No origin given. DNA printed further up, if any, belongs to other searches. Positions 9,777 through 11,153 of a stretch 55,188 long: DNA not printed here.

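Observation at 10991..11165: Guanine riboswitch (OFF-type, transcriptional) controlling a BMP-family nucleoside ABC importer operon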

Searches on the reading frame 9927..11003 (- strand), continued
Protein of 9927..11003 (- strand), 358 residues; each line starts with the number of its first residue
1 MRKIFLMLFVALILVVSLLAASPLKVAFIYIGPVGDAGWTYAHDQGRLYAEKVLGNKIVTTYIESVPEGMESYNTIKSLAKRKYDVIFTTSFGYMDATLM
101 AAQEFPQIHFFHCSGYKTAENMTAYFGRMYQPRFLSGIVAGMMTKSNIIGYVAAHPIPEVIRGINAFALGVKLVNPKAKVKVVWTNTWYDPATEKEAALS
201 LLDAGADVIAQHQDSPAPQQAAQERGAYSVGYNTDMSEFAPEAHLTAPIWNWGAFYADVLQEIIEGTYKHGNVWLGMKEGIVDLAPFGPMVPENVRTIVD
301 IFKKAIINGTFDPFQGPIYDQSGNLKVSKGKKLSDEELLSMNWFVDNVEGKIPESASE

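Call 18: find_encoding_contigs(protein=P0005, flank=3000, max_places=3)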
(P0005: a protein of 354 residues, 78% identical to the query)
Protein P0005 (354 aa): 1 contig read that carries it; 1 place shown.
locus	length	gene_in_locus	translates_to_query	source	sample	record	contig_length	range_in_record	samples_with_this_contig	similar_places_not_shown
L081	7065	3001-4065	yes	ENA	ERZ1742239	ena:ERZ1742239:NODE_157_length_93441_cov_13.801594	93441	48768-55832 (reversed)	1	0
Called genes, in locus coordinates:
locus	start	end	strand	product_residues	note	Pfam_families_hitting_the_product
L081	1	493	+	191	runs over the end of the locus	PF02508:Rnf-Nqr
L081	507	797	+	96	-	PF04060:FeS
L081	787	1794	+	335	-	PF02481:DNA_processg_A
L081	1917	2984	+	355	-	PF02608:Bmp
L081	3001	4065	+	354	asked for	PF02608:Bmp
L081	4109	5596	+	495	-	PF00005:ABC_tran, PF13304:AAA_21 (faint), PF00005:ABC_tran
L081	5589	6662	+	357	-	PF02653:BPD_transp_2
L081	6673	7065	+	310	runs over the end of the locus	PF02653:BPD_transp_2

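Call 19: find_encoding_contigs(protein=P0004, flank=3000, max_places=3)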
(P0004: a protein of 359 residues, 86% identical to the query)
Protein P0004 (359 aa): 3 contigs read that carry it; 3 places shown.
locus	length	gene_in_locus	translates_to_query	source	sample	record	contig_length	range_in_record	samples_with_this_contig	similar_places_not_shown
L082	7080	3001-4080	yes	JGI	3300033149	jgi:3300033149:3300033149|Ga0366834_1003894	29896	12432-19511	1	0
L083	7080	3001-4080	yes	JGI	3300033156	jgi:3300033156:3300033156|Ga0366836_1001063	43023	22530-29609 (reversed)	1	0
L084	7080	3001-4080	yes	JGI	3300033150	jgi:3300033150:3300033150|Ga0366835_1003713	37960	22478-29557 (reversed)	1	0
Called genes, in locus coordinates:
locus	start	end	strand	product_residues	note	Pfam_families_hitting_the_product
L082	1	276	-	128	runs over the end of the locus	PF00392:GntR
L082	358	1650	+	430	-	PF00206:Lyase_1, PF10397:ADSL_C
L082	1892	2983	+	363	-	PF02608:Bmp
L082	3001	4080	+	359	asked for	PF02608:Bmp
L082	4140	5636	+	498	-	PF00005:ABC_tran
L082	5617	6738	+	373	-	PF02653:BPD_transp_2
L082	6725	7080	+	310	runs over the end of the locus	PF02653:BPD_transp_2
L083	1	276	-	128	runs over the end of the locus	PF00392:GntR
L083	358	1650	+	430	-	PF00206:Lyase_1, PF10397:ADSL_C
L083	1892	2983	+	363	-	PF02608:Bmp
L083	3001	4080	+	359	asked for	PF02608:Bmp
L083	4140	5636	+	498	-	PF00005:ABC_tran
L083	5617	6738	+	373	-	PF02653:BPD_transp_2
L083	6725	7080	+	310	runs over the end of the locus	PF02653:BPD_transp_2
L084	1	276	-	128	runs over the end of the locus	PF00392:GntR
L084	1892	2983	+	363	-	PF02608:Bmp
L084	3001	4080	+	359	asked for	PF02608:Bmp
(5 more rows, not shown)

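Call 20: find_encoding_contigs(protein=P0030, flank=3000, max_places=2)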
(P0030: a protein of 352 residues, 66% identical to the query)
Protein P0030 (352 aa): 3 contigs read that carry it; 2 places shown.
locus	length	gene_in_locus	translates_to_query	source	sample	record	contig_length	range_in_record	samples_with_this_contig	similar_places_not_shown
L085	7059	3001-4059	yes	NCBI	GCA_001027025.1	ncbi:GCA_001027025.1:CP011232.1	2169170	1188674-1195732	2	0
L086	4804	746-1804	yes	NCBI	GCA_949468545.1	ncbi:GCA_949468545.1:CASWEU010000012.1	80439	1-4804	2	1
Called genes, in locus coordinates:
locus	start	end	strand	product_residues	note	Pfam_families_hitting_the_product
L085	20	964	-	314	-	PF08240:ADH_N, PF16912:Glu_dehyd_C, PF00107:ADH_zinc_N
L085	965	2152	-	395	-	PF01053:Cys_Met_Meta_PP, PF06838:Met_gamma_lyase (weak), PF00155:Aminotran_1_2, PF00266:Aminotran_5 (weak)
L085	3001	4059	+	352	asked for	PF02608:Bmp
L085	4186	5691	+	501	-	PF00005:ABC_tran, PF13304:AAA_21 (faint), PF00005:ABC_tran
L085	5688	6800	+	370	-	PF02653:BPD_transp_2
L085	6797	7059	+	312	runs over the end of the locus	PF02653:BPD_transp_2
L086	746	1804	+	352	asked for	PF02608:Bmp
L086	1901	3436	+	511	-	PF00005:ABC_tran, PF13304:AAA_21 (faint), PF00005:ABC_tran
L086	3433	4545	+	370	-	PF02653:BPD_transp_2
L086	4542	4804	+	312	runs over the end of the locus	PF02653:BPD_transp_2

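Call 21: find_encoding_contigs(protein=P0002, flank=3000, max_places=2)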
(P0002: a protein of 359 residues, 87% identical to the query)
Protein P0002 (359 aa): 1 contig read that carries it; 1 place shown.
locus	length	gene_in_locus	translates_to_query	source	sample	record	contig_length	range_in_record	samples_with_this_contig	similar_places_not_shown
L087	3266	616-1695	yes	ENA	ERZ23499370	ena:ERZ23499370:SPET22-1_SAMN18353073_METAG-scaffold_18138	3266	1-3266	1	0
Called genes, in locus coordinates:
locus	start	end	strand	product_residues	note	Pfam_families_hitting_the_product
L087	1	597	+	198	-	?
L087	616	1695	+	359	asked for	PF02608:Bmp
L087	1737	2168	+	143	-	-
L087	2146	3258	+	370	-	PF00005:ABC_tran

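Call 22: find_encoding_contigs(protein=P0011, flank=3000, max_places=2)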
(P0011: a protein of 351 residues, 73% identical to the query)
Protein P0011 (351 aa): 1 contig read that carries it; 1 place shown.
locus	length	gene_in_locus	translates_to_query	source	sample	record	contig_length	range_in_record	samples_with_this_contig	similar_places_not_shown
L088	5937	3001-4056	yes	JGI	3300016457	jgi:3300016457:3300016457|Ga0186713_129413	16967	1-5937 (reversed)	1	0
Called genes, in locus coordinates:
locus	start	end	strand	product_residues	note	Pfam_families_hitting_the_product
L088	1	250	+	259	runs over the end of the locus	PF00941:FAD_binding_5, PF03450:CO_deh_flav_C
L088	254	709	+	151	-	PF00111:Fer2, PF01799:Fer2_2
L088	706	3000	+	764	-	PF01315:Ald_Xan_dh_C, PF02738:MoCoBD_1, PF20256:MoCoBD_2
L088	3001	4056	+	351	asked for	PF02608:Bmp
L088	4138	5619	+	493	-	PF00005:ABC_tran, PF13304:AAA_21 (faint), PF00005:ABC_tran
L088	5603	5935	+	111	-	?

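Call 23: find_encoding_contigs(protein=P0020, flank=3000, max_places=2)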
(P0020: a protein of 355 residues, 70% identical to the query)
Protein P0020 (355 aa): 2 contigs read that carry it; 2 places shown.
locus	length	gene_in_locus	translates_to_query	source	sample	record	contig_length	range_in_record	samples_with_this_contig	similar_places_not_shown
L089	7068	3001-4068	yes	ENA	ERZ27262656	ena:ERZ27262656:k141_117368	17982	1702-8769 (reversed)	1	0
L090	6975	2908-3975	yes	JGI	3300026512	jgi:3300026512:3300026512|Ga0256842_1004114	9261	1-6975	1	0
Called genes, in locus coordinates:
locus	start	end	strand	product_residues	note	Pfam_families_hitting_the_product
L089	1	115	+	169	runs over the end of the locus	PF07963:N_methyl (weak)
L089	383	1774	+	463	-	PF01523:PmbA_TldD_1st, PF19290:PmbA_TldD_2nd, PF19289:PmbA_TldD_3rd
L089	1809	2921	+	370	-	PF02608:Bmp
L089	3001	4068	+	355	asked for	PF02608:Bmp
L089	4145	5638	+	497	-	PF00005:ABC_tran, PF13304:AAA_21 (faint), PF00005:ABC_tran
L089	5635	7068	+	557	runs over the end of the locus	PF02653:BPD_transp_2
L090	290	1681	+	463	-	PF01523:PmbA_TldD_1st, PF19290:PmbA_TldD_2nd, PF19289:PmbA_TldD_3rd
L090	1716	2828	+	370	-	PF02608:Bmp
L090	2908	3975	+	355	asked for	PF02608:Bmp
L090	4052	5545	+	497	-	PF00005:ABC_tran, PF13304:AAA_21 (faint), PF00005:ABC_tran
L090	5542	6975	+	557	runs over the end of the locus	PF02653:BPD_transp_2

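Call 24: find_encoding_contigs(protein=P0021, flank=3000, max_places=2)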
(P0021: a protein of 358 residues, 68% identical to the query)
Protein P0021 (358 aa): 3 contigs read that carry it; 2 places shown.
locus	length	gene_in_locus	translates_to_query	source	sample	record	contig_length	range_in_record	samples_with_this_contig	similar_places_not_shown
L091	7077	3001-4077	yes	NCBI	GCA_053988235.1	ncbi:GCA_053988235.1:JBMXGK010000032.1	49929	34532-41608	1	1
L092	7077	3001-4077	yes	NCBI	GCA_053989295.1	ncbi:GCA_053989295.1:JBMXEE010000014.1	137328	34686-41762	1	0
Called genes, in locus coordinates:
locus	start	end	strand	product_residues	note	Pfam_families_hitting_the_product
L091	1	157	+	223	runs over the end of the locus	PF13230:GATase_4, PF13522:GATase_6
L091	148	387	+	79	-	-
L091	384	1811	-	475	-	PF00224:PK, PF02887:PK_C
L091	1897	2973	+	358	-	PF02608:Bmp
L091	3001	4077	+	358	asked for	PF02608:Bmp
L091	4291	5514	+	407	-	PF16912:Glu_dehyd_C (faint), PF08240:ADH_N, PF00107:ADH_zinc_N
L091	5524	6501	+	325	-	PF01408:GFO_IDH_MocA, PF02894:GFO_IDH_MocA_C, PF22725:GFO_IDH_MocA_C3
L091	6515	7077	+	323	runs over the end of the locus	PF02633:Creatininase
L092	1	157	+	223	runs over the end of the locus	PF13230:GATase_4, PF13522:GATase_6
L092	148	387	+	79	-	-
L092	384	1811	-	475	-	PF00224:PK, PF02887:PK_C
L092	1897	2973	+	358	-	PF02608:Bmp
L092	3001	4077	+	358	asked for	PF02608:Bmp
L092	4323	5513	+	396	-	PF08240:ADH_N, PF16912:Glu_dehyd_C (faint), PF00107:ADH_zinc_N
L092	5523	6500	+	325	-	PF01408:GFO_IDH_MocA, PF02894:GFO_IDH_MocA_C, PF22725:GFO_IDH_MocA_C3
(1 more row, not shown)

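Call 25: find_encoding_contigs(protein=P0023, flank=3000, max_places=2)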
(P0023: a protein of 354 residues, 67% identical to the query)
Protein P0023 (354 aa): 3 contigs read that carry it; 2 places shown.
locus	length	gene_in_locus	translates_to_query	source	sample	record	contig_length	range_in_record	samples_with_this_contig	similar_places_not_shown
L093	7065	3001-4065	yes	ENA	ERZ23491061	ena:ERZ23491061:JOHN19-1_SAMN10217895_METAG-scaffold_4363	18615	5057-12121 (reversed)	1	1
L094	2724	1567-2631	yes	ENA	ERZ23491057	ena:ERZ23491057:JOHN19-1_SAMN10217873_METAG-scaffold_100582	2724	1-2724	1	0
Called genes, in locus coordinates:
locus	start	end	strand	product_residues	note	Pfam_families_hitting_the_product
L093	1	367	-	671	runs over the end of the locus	PF14701:hDGE_amylase (faint)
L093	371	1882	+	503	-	PF01523:PmbA_TldD_1st, PF19290:PmbA_TldD_2nd, PF19289:PmbA_TldD_3rd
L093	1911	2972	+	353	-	PF02608:Bmp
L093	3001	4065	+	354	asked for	PF02608:Bmp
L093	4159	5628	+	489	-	PF00005:ABC_tran, PF13304:AAA_21 (faint), PF00005:ABC_tran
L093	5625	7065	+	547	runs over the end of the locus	PF02653:BPD_transp_2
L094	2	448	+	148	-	?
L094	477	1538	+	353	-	PF02608:Bmp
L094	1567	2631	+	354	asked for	PF02608:Bmp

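Call 26: find_encoding_contigs(protein=P0092, flank=3000, max_places=2)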
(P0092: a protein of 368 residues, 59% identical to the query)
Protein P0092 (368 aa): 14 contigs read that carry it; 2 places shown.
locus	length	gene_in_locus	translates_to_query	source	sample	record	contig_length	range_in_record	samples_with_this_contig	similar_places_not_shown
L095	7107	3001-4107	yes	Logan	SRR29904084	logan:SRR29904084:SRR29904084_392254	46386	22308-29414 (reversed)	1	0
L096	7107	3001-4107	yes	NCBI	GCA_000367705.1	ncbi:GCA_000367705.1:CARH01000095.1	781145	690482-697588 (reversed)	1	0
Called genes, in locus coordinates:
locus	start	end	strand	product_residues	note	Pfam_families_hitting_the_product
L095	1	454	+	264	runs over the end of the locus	PF00561:Abhydrolase_1, PF12146:Hydrolase_4, PF12697:Abhydrolase_6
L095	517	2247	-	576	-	PF02872:5_nucleotid_C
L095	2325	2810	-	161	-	PF00210:Ferritin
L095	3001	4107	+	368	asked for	PF02608:Bmp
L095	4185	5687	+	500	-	PF00005:ABC_tran, PF13304:AAA_21 (faint), PF00005:ABC_tran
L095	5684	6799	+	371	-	PF02653:BPD_transp_2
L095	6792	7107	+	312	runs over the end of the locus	PF02653:BPD_transp_2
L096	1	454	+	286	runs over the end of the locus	PF00561:Abhydrolase_1, PF12146:Hydrolase_4, PF12697:Abhydrolase_6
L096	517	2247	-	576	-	PF02872:5_nucleotid_C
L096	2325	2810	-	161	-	PF00210:Ferritin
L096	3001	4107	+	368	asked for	PF02608:Bmp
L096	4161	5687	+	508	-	PF00005:ABC_tran, PF13304:AAA_21 (faint), PF00005:ABC_tran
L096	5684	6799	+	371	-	PF02653:BPD_transp_2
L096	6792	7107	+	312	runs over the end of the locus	PF02653:BPD_transp_2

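Call 32: search_protein_families(library=pfam, proteins=[L003:1861-2472:+, L075:1878-2468:+, L050:1669-2325:+, L048:1715-2380:+, L082:1892-2983:+, L017:2321-3502:+])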
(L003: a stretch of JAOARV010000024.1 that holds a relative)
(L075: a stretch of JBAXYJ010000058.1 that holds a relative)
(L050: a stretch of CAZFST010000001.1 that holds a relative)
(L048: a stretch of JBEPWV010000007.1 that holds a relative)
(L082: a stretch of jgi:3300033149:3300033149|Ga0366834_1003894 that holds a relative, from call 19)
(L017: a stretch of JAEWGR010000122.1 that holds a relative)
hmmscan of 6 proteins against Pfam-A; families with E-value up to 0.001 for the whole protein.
L003:1861-2472:+ (203 aa): 2 families
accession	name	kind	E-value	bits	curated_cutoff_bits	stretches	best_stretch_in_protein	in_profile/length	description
PF00156.33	Pribosyltran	-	1.8e-13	50.5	26.3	1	47-186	11-144/158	Phosphoribosyl transferase domain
PF02502.23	LacAB_rpiB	-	0.00015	22.2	24.7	1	33-139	25-121/138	Ribose/Galactose Isomerase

L075:1878-2468:+ (196 aa): 1 family
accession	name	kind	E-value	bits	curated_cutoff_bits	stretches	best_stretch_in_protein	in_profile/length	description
PF00156.33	Pribosyltran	-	6.5e-13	48.7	26.3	1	47-163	17-126/158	Phosphoribosyl transferase domain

L050:1669-2325:+ (218 aa): 1 family
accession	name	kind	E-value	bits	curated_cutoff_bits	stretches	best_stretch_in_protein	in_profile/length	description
PF00156.33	Pribosyltran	-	7.8e-08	32.2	26.3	1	50-182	4-126/158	Phosphoribosyl transferase domain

L048:1715-2380:+ (221 aa): 1 family
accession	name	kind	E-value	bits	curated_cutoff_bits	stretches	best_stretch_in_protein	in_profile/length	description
PF00156.33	Pribosyltran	-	1e-06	28.6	26.3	1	66-187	10-124/158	Phosphoribosyl transferase domain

L082:1892-2983:+ (363 aa): 1 family
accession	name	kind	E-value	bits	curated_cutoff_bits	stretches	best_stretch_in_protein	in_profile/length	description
PF02608.20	Bmp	-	1.2e-64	218.6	24.1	1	30-297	2-276/301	ABC transporter substrate-binding protein PnrA-like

L017:2321-3502:+ (393 aa): 1 family
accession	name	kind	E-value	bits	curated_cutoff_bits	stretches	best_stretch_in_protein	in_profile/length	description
PF02608.20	Bmp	-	1.4e-62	211.8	24.1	1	63-346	1-292/301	ABC transporter substrate-binding protein PnrA-like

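Call 44: find_encoding_contigs(protein=window:9927-11003:-, flank=1000, max_places=4)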
Protein window:9927-11003:- (358 aa): 21 contigs read that carry it; 4 places shown.
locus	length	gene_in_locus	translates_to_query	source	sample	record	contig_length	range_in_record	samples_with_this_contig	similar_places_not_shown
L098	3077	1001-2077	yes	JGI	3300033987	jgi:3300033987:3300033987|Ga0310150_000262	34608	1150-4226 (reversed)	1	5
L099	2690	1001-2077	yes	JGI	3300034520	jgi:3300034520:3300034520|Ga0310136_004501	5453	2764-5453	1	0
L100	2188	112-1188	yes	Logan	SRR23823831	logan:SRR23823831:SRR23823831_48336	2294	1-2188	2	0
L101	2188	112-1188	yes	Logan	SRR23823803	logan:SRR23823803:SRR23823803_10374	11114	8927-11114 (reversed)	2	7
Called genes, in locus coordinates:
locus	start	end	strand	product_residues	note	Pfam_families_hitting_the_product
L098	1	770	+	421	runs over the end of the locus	PF00206:Lyase_1, PF10397:ADSL_C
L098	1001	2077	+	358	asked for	PF02608:Bmp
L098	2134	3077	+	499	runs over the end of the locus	PF00005:ABC_tran, PF13304:AAA_21 (faint), PF00005:ABC_tran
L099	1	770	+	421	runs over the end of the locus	PF00206:Lyase_1, PF10397:ADSL_C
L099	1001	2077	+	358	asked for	PF02608:Bmp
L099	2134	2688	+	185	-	?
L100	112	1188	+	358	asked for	PF02608:Bmp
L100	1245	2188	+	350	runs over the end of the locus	?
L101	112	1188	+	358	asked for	PF02608:Bmp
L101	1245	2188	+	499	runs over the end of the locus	PF00005:ABC_tran, PF13304:AAA_21 (faint), PF00005:ABC_tran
